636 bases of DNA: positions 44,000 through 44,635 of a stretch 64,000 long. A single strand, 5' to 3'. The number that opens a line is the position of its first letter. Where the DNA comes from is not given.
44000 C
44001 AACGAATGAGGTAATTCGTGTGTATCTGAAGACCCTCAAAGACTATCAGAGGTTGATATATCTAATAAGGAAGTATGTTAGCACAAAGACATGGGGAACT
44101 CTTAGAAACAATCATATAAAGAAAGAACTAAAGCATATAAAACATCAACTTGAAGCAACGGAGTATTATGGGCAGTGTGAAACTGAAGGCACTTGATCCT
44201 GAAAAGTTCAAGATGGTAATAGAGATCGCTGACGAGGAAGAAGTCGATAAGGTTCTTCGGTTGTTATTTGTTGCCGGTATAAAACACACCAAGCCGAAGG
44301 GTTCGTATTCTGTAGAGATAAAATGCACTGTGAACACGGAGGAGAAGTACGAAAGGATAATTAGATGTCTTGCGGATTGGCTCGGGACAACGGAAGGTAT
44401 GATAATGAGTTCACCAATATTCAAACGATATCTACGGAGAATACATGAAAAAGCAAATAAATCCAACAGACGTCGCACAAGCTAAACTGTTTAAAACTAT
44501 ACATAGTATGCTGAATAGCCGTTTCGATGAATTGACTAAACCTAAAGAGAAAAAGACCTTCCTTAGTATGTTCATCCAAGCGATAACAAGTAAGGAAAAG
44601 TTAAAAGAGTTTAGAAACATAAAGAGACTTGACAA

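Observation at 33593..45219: Right arm: 28 tandem, hyper-diverged paralogs sharing an [KR]hhF[LI]xGh core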

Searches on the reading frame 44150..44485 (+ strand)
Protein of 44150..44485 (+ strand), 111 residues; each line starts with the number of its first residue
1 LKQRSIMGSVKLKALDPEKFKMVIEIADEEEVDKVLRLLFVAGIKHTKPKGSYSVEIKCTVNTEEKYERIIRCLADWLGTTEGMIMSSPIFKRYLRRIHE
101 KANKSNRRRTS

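Call 8: search_protein_families(library=pfam, max_evalue=1, proteins=[window:44150-44485:+])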
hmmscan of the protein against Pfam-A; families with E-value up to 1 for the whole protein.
window:44150-44485:+ (111 aa): 1 family
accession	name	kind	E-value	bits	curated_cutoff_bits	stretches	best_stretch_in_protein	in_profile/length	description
PF10906.13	Mrx7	-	0.0031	18.1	22.8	1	85-107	8-30/66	MIOREX complex component 7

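Call 9: search_protein_families(library=phrogs, max_evalue=1, proteins=[window:44150-44485:+])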
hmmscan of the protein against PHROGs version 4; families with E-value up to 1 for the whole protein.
window:44150-44485:+ (111 aa): 2 families
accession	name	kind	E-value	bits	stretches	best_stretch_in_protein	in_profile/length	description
phrog_32673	-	unknown function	0.041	15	1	60-111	25-76/77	-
phrog_4853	-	unknown function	0.21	12.4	1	5-39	27-62/71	-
